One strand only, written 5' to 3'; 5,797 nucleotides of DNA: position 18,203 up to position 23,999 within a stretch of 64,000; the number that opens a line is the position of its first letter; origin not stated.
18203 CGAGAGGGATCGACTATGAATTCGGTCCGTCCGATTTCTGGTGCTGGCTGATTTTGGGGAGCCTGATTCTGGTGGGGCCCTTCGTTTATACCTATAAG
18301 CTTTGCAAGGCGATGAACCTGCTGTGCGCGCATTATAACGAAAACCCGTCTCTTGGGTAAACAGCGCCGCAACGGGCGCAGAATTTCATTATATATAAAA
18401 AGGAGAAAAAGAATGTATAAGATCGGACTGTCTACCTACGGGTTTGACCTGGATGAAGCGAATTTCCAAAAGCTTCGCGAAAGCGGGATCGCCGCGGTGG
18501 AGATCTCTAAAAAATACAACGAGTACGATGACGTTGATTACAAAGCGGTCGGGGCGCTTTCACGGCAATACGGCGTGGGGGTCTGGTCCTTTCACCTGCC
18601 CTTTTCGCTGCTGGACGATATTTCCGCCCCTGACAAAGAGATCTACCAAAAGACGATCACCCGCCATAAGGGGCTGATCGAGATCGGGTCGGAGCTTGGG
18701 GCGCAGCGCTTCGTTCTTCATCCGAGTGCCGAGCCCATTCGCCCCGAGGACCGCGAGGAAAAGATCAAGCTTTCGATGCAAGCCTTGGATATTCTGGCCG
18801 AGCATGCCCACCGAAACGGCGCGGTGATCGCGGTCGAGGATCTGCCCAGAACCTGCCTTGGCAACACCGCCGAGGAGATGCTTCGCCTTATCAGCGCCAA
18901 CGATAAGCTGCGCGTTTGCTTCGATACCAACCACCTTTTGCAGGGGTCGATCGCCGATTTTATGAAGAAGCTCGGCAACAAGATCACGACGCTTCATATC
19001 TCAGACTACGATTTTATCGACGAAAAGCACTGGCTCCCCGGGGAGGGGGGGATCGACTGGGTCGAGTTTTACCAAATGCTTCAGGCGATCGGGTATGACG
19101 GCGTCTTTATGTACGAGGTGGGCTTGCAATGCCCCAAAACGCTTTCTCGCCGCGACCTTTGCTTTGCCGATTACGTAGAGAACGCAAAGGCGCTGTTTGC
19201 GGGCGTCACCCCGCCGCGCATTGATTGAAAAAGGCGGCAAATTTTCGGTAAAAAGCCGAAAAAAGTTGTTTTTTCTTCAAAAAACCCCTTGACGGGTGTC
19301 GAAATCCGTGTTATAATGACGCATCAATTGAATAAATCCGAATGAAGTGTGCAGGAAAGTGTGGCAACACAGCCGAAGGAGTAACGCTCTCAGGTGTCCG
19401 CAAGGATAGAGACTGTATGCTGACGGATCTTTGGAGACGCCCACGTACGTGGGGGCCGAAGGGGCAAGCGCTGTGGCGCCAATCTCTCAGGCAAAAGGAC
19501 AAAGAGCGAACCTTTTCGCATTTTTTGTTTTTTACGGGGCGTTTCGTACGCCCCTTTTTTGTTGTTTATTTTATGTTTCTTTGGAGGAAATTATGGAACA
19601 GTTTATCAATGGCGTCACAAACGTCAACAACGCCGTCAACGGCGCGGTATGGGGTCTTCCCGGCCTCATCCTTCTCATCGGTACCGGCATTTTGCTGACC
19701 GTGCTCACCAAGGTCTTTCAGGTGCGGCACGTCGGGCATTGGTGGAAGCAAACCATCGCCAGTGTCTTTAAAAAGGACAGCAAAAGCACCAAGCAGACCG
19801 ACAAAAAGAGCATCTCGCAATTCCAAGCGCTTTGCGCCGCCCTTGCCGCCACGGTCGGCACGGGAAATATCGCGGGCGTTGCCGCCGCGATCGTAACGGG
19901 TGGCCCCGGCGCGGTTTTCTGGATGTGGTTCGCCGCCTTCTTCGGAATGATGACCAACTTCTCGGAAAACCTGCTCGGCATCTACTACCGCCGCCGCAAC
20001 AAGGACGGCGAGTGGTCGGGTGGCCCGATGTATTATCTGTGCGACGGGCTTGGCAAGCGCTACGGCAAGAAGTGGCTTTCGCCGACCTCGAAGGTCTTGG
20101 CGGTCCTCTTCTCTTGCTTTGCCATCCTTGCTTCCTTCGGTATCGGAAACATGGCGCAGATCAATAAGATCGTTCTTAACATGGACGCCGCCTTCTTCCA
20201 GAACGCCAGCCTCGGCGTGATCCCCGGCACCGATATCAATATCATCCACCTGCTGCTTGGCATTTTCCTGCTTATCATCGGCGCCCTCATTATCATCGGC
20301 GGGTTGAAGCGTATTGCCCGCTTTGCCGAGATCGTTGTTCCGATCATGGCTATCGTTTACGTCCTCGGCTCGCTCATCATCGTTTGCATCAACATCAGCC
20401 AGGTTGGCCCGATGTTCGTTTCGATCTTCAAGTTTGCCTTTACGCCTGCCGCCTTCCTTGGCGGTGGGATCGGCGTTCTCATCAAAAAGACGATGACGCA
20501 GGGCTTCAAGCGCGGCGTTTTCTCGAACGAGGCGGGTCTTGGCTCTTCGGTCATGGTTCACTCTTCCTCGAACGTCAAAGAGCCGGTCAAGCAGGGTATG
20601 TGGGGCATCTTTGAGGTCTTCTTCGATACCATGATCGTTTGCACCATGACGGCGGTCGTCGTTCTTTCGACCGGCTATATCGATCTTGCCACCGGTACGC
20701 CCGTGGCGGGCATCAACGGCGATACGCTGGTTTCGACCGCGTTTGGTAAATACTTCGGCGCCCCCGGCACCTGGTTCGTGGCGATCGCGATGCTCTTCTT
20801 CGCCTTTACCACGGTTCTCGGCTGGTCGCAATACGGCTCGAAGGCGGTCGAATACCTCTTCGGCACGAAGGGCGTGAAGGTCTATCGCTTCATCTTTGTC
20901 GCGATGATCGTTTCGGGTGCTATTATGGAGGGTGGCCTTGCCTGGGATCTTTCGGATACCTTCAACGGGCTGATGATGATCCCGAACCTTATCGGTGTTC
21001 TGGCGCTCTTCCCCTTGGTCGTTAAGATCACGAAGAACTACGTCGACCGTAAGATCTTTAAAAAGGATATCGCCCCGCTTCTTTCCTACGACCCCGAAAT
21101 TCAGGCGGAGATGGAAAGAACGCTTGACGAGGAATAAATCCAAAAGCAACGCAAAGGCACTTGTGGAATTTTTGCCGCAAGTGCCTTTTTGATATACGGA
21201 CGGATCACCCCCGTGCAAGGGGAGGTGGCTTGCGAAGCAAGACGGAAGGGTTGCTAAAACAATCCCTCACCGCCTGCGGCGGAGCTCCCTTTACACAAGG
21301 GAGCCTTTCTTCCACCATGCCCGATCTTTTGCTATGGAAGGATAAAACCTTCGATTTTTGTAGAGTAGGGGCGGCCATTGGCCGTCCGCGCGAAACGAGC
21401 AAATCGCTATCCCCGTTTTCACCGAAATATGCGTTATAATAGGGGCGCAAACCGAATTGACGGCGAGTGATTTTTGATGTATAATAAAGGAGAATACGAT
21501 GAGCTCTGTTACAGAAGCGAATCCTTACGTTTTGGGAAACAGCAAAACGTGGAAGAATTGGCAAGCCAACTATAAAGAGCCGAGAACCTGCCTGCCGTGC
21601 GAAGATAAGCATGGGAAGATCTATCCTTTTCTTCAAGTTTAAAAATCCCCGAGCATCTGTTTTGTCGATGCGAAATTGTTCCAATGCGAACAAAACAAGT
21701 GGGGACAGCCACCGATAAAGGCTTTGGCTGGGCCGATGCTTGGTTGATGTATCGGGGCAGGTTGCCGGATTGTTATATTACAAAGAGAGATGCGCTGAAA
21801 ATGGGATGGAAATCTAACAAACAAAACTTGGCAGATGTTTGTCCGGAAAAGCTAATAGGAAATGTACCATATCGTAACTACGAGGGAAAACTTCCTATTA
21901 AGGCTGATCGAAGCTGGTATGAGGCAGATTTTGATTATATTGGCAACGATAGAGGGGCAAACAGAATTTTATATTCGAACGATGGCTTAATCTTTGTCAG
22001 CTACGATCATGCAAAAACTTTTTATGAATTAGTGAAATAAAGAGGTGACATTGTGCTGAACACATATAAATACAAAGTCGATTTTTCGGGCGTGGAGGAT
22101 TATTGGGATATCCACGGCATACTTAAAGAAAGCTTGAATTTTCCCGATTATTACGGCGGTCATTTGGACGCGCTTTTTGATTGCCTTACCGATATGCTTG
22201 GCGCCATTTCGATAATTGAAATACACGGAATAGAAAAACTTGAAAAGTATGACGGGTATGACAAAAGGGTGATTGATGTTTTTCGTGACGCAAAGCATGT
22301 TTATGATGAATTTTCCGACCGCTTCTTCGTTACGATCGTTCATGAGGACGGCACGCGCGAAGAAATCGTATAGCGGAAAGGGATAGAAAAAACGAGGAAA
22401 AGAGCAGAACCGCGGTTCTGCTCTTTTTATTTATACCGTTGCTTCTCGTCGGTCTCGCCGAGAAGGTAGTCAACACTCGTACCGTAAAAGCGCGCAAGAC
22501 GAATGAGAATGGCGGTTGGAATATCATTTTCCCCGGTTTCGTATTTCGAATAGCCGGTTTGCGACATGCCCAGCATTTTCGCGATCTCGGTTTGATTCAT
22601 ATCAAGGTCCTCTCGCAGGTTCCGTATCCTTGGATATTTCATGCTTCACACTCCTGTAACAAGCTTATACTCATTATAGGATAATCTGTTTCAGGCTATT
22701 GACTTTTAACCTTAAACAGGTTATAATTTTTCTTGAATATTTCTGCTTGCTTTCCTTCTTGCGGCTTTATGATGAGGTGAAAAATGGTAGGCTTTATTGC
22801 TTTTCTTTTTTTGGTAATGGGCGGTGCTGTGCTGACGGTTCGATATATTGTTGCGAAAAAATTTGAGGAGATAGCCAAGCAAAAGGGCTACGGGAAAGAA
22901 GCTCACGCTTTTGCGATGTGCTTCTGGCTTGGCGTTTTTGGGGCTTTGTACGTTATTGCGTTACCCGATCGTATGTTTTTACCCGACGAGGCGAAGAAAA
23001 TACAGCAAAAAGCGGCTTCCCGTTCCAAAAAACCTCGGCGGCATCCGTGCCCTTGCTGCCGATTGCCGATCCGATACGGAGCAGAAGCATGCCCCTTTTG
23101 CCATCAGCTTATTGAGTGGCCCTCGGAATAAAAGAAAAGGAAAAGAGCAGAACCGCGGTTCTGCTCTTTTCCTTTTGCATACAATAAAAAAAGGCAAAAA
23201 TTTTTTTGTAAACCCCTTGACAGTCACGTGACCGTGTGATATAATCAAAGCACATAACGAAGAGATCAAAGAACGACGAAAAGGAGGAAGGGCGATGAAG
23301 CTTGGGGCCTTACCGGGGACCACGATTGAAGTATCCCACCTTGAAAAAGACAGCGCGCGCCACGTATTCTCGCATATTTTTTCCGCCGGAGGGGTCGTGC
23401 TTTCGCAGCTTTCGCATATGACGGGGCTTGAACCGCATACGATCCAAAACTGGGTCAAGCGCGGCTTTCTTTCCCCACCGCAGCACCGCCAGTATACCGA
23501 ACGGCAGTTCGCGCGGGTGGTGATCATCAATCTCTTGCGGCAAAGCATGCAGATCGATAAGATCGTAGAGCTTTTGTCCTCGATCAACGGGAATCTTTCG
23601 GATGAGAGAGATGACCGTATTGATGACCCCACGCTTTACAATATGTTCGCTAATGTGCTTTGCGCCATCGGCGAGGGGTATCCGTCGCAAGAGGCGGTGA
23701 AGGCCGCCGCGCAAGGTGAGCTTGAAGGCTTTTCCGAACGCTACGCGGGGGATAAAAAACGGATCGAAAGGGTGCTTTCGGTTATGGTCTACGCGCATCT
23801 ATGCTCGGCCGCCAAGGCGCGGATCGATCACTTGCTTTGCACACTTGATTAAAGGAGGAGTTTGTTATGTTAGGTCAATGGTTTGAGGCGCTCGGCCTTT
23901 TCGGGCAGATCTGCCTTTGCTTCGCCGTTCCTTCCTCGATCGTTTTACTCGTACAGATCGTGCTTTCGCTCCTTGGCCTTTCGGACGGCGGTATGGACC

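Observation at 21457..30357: Three stand-alone mini-MuF-barnase + barstar cassettes with conserved ends, a hypervariable core and their own promoter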

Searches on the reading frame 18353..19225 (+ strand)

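Call 17: search_protein_families(library=pfam, proteins=[window:18353-19225:+], max_evalue=0.01)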
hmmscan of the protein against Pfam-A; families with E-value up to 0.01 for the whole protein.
window:18353-19225:+ (291 aa): 2 families
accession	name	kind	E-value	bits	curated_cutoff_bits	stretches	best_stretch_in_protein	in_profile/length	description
PF01261.30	AP_endonuc_2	-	1.9e-37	129.7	31.1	1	38-256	1-229/249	Xylose isomerase-like TIM barrel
PF04055.27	Radical_SAM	-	0.001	19.7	29.5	0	143-229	31-120/166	Radical SAM superfamily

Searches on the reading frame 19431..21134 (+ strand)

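Call 17: search_protein_families(library=pfam, proteins=[window:19431-21134:+], max_evalue=0.01)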
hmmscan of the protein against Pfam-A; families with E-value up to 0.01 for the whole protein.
window:19431-21134:+ (568 aa): 1 family
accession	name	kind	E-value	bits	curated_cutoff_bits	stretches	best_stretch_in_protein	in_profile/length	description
PF01235.23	Na_Ala_symp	-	1.2e-134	450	24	1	119-541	4-383/392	Sodium:alanine symporter family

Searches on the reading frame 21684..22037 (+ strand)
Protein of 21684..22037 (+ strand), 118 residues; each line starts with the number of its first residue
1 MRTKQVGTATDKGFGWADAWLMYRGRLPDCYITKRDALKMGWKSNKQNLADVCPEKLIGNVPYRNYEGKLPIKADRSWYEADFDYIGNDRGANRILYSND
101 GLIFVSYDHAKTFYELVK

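Call 6: search_protein_families(library=pfam, proteins=[window:21684-22037:+], max_evalue=0.1)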
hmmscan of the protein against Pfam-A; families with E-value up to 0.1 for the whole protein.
window:21684-22037:+ (118 aa): 1 family
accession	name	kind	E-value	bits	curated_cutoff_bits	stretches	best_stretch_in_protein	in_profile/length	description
PF00545.25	Ribonuclease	-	1.3e-10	42.1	24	1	26-115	12-96/98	ribonuclease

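Call 89: find_encoding_contigs(protein=window:21684-22037:+, flank=3000, max_places=6)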
Protein window:21684-22037:+ (118 aa): no gene with exactly this product is on record in the collection.

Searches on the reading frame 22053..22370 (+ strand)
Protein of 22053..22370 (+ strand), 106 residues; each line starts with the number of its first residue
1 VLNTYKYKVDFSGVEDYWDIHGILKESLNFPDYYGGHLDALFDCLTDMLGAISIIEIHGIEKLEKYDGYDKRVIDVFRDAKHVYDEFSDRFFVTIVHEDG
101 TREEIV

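Call 6: search_protein_families(library=pfam, proteins=[window:22053-22370:+], max_evalue=0.1)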
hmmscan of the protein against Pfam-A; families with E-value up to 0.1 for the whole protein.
window:22053-22370:+ (106 aa): 1 family
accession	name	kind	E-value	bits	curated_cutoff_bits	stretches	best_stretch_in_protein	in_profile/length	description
PF01337.24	Barstar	-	1.6e-15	57.3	23.4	1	7-94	4-94/96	Barstar (barnase inhibitor)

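Call 55: search_protein_families(library=ncbifam, proteins=[window:22053-22370:+], max_evalue=0.01)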
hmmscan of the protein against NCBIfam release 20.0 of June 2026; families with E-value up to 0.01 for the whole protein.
window:22053-22370:+ (106 aa): 0 families

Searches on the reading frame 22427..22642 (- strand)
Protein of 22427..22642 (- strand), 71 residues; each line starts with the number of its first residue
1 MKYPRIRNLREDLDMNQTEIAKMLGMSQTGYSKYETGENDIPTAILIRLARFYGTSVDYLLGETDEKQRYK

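Call 6: search_protein_families(library=pfam, proteins=[window:22427-22642:-], max_evalue=0.1)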
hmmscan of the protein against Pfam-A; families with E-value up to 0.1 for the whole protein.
window:22427-22642:- (71 aa): 11 families
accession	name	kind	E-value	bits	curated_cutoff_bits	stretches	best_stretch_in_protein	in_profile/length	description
PF01381.28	HTH_3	-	3.1e-16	59.6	23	1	6-60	1-55/55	Helix-turn-helix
PF13560.12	HTH_31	-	1.4e-11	44.9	27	1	5-58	5-59/64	Helix-turn-helix domain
PF12844.13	HTH_19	-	5.2e-10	39.5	30.2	1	5-63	3-61/64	Helix-turn-helix domain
PF22495.2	HTH_92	-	3.1e-06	26.9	27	1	7-47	1-42/45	RsaL-like HTH domain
PF15731.11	MqsA_antitoxin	-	6e-06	26.8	30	1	6-51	74-118/131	Antitoxin component of bacterial toxin-antitoxin system, MqsA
PF13443.12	HTH_26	-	0.0011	19.6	22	1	5-58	1-55/63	Cro/C1-type HTH DNA-binding domain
PF20432.4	Xre-like-HTH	-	0.019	15.7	25.8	1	6-33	15-42/63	Antitoxin Xre-like helix-turn-helix domain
PF13545.12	HTH_Crp_2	-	0.023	15.1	27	1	10-28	18-36/70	Crp-like helix-turn-helix domain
PF13412.12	HTH_24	-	0.026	14.5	21.9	1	9-31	12-34/48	Winged helix-turn-helix DNA-binding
PF13404.12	HTH_AsnC-type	-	0.057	13.7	27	0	7-29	10-32/42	AsnC-type helix-turn-helix domain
PF07022.19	Phage_CI_repr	-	0.086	13.6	22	0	15-67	12-64/65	Bacteriophage CI repressor helix-turn-helix domain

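Call 56: search_protein_families(library=padloc, proteins=[window:22427-22642:-], max_evalue=0.01)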
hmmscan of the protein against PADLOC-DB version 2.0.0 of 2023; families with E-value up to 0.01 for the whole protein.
window:22427-22642:- (71 aa): 14 families
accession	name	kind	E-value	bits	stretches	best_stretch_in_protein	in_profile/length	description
PDLC04142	capH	-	3.7e-08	32.4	1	5-67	10-72/103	capH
PDLC02926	HTH_VI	-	2.5e-07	28.9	1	6-62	6-62/92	-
PDLC03952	RmrA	-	7.9e-07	26.2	1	5-67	26-88/395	-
PDLC03947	RmrA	-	6.2e-06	23.3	1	5-67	15-77/383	-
PDLC03951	RmrA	-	8.7e-06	22.9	1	5-68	12-75/400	-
PDLC04775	PDC-M69A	-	0.00012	20.5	1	8-67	14-73/113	-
PDLC03665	Control_protein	-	0.00014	20.1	1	5-65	12-73/77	control protein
PDLC03953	RmrA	-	0.00014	19.2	1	5-61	9-65/373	-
PDLC03954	RmrA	-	0.00093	16.2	1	5-67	14-76/380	-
PDLC03949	RmrA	-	0.00098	16.1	1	5-65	6-66/363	-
PDLC03671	Control_protein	-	0.0031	15.7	1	6-63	19-76/84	control protein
PDLC03956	RmrA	-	0.0042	14.2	1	16-69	24-77/399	-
PDLC03944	RmrA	-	0.0096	13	1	5-66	10-71/384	-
PDLC03955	RmrA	-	0.0099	13.1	0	13-59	32-78/371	-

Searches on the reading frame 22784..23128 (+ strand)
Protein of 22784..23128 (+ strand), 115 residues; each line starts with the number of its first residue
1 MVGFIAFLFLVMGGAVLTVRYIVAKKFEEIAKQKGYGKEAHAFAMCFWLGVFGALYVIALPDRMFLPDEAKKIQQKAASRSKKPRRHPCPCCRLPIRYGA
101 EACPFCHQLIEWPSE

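Call 17: search_protein_families(library=pfam, proteins=[window:22784-23128:+], max_evalue=0.01)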
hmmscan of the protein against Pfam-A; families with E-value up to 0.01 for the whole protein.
window:22784-23128:+ (115 aa): 0 families

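Call 55: search_protein_families(library=ncbifam, proteins=[window:22784-23128:+], max_evalue=0.01)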
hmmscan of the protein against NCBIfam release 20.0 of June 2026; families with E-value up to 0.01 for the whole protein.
window:22784-23128:+ (115 aa): 0 families

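Call 56: search_protein_families(library=padloc, proteins=[window:22784-23128:+], max_evalue=0.01)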
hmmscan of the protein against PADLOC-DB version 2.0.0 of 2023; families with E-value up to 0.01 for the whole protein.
window:22784-23128:+ (115 aa): 0 families

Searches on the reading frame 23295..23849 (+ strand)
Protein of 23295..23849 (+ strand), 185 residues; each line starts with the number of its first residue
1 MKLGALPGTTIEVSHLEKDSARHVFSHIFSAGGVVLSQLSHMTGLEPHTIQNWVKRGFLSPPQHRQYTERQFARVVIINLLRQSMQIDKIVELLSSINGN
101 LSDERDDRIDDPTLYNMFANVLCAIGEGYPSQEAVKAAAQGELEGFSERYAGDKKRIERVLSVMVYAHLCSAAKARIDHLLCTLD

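Call 17: search_protein_families(library=pfam, proteins=[window:23295-23849:+], max_evalue=0.01)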
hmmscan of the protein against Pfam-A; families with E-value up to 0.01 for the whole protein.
window:23295-23849:+ (185 aa): 3 families
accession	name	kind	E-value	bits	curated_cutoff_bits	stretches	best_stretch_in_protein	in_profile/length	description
PF08876.17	DUF1836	-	5.7e-13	49.3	27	1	43-118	33-105/105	Domain of unknown function (DUF1836)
PF13411.12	MerR_1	-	6e-10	39.5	21.6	1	37-95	4-67/69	MerR HTH family regulatory protein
PF00376.29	MerR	-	7.1e-05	23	28.2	1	37-66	3-32/38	MerR family regulatory protein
